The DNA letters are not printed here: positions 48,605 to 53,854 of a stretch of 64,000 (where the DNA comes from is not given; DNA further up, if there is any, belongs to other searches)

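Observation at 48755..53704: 1649-aa multicopper oxidase with copper-ligand motifs in permuted order and only one complete ligand set across six cupredoxin-like domains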

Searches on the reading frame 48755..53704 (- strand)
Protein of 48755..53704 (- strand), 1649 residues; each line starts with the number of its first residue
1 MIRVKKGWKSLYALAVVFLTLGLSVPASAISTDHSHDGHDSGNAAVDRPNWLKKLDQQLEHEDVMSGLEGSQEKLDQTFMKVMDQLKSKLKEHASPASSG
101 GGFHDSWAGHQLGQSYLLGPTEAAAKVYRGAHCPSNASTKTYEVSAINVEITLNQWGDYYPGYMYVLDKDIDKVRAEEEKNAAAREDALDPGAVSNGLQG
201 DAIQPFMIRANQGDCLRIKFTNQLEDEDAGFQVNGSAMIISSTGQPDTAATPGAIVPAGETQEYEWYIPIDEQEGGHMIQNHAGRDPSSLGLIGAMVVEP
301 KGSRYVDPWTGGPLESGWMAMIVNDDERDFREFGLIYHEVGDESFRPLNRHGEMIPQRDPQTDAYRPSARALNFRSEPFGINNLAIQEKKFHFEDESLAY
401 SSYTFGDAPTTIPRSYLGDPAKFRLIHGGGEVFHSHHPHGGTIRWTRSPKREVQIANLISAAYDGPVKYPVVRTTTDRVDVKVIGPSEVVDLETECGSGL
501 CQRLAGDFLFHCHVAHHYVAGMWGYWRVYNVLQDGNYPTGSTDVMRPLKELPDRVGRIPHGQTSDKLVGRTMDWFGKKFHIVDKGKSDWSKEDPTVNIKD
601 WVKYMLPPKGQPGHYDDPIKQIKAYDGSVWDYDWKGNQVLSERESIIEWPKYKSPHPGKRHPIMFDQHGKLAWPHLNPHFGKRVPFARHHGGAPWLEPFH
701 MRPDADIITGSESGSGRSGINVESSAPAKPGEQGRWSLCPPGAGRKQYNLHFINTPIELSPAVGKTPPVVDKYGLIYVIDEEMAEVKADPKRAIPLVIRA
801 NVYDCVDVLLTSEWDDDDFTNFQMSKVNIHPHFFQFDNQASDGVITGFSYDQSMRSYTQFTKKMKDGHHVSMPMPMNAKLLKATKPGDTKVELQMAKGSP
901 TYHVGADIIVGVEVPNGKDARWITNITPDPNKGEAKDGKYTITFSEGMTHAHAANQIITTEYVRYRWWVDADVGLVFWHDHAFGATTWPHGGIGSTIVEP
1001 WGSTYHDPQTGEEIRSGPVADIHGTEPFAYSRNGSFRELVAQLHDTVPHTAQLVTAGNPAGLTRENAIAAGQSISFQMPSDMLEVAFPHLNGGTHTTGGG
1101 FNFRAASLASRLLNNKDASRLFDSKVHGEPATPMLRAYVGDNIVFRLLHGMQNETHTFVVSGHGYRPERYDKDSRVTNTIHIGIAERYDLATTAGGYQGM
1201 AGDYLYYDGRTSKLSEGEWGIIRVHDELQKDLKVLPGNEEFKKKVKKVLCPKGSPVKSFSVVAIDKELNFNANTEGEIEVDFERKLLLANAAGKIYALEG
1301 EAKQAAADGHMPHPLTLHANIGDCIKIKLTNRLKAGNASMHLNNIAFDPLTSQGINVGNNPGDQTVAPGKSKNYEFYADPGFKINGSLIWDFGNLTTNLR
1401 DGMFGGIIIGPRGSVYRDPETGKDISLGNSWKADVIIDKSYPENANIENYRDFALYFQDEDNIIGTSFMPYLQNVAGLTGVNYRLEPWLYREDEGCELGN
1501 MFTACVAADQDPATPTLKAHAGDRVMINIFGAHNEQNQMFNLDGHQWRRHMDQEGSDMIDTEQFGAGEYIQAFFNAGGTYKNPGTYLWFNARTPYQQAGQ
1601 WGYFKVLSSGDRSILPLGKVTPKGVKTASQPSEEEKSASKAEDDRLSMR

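Call 5: search_protein_families(library=pfam, proteins=[window:48755-53704:-], max_evalue=1)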
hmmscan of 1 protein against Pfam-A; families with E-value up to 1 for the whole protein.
window:48755-53704:- (1649 aa): 3 families
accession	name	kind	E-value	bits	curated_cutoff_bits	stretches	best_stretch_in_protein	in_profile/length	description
PF07732.21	Cu-oxidase_3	-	1.8e-18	67.2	21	3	1296-1412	8-117/119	Multicopper oxidase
PF00394.28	Cu-oxidase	-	0.0023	18.5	21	0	1131-1208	56-133/157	Multicopper oxidase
PF07731.20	Cu-oxidase_2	-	0.0031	17.7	20.4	1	505-528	110-133/137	Multicopper oxidase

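Call 6: search_protein_families(library=ncbifam, proteins=[window:48755-53704:-], max_evalue=1)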
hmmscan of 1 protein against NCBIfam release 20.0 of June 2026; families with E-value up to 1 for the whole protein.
window:48755-53704:- (1649 aa): 2 families
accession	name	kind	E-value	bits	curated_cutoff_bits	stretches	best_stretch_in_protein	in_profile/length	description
NF041487.1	copper_ox_MnxG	equivalog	7.6e-32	109.3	3100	6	404-537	417-526/1894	manganese-oxidizing multicopper oxidase MnxG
TIGR03388.1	ascorbase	equivalog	9.8e-07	27.8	614.8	2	204-301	31-122/542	L-ascorbate oxidase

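Call 9: find_homologous_proteins(query=window:48755-53704:-, max_evalue=0.00001)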
Query window:48755-53704:- (1649 aa): 824 proteins with E <= 0.00001 among 8000 candidates; the best 120 are listed.
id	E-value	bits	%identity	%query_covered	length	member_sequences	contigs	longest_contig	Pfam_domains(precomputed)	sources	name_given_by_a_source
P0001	0.0e+0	3888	98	100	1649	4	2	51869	PF07732.22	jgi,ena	jgi:FtsP/CotA-like multicopper oxidase with cupredoxin domain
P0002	0.0e+0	3836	97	100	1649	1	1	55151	PF07732.22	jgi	jgi:manganese oxidase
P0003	0.0e+0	3835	97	100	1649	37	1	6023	PF07732.22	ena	-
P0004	0.0e+0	3831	97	100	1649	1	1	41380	PF07732.22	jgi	-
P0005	0.0e+0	3820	97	100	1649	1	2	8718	PF07732.22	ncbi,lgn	-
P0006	0.0e+0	3710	93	100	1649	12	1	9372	PF07732.22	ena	-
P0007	0.0e+0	3684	96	96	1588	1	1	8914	PF07732.22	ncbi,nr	ncbi:MAG: multicopper oxidase domain-containing protein, partial [Nitrospinaceae bacterium]|nr:multi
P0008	0.0e+0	3675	93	100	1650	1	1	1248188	PF07732.22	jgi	jgi:FtsP/CotA-like multicopper oxidase with cupredoxin domain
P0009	0.0e+0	3622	91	100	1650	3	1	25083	PF07732.22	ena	-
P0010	0.0e+0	3552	89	100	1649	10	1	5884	PF07732.22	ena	-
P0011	0.0e+0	3470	87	100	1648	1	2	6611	PF07732.22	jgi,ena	-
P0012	0.0e+0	3467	86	100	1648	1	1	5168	PF07732.22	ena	-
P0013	0.0e+0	3458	87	98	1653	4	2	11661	PF07732.22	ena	-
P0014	0.0e+0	3401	85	100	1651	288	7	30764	PF07732.22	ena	-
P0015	0.0e+0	3393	85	99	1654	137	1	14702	PF07732.22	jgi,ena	-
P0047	0.0e+0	3049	78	98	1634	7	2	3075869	PF07732.22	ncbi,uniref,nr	ncbi:conserved exported hypothetical protein, putative Multicopper oxidase [Nitrospina gracilis 3/21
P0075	0.0e+0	2227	58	99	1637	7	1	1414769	PF07731.21,PF07732.22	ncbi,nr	ncbi:MAG: multicopper oxidase domain-containing protein [Candidatus Manganitrophus sp. SA1]|nr:multi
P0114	0.0e+0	2097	57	98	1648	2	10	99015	PF07732.22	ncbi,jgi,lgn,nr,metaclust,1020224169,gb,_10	ncbi:MAG: multicopper oxidase domain-containing protein [Nitrospira sp.]|nr:hypothetical protein [Ca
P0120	0.0e+0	1999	55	98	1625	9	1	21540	PF00394.29,PF07732.22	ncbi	-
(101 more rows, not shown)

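Call 15: search_solved_structures(query=window:48755-53704:-, max_evalue=0.01, show_alignments=2)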
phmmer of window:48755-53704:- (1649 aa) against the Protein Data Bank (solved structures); distinct sequences matched with E-value up to 0.01: 3.
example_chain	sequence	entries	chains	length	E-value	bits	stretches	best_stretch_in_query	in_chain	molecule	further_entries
9bxa_A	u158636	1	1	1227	2e-98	333.7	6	142-555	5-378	MnxG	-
8aip_A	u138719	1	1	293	0.00069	20.3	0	476-544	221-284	Two-Domain Laccase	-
9ix9_A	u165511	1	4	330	0.00078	20.1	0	464-544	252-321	Two-Domain Laccase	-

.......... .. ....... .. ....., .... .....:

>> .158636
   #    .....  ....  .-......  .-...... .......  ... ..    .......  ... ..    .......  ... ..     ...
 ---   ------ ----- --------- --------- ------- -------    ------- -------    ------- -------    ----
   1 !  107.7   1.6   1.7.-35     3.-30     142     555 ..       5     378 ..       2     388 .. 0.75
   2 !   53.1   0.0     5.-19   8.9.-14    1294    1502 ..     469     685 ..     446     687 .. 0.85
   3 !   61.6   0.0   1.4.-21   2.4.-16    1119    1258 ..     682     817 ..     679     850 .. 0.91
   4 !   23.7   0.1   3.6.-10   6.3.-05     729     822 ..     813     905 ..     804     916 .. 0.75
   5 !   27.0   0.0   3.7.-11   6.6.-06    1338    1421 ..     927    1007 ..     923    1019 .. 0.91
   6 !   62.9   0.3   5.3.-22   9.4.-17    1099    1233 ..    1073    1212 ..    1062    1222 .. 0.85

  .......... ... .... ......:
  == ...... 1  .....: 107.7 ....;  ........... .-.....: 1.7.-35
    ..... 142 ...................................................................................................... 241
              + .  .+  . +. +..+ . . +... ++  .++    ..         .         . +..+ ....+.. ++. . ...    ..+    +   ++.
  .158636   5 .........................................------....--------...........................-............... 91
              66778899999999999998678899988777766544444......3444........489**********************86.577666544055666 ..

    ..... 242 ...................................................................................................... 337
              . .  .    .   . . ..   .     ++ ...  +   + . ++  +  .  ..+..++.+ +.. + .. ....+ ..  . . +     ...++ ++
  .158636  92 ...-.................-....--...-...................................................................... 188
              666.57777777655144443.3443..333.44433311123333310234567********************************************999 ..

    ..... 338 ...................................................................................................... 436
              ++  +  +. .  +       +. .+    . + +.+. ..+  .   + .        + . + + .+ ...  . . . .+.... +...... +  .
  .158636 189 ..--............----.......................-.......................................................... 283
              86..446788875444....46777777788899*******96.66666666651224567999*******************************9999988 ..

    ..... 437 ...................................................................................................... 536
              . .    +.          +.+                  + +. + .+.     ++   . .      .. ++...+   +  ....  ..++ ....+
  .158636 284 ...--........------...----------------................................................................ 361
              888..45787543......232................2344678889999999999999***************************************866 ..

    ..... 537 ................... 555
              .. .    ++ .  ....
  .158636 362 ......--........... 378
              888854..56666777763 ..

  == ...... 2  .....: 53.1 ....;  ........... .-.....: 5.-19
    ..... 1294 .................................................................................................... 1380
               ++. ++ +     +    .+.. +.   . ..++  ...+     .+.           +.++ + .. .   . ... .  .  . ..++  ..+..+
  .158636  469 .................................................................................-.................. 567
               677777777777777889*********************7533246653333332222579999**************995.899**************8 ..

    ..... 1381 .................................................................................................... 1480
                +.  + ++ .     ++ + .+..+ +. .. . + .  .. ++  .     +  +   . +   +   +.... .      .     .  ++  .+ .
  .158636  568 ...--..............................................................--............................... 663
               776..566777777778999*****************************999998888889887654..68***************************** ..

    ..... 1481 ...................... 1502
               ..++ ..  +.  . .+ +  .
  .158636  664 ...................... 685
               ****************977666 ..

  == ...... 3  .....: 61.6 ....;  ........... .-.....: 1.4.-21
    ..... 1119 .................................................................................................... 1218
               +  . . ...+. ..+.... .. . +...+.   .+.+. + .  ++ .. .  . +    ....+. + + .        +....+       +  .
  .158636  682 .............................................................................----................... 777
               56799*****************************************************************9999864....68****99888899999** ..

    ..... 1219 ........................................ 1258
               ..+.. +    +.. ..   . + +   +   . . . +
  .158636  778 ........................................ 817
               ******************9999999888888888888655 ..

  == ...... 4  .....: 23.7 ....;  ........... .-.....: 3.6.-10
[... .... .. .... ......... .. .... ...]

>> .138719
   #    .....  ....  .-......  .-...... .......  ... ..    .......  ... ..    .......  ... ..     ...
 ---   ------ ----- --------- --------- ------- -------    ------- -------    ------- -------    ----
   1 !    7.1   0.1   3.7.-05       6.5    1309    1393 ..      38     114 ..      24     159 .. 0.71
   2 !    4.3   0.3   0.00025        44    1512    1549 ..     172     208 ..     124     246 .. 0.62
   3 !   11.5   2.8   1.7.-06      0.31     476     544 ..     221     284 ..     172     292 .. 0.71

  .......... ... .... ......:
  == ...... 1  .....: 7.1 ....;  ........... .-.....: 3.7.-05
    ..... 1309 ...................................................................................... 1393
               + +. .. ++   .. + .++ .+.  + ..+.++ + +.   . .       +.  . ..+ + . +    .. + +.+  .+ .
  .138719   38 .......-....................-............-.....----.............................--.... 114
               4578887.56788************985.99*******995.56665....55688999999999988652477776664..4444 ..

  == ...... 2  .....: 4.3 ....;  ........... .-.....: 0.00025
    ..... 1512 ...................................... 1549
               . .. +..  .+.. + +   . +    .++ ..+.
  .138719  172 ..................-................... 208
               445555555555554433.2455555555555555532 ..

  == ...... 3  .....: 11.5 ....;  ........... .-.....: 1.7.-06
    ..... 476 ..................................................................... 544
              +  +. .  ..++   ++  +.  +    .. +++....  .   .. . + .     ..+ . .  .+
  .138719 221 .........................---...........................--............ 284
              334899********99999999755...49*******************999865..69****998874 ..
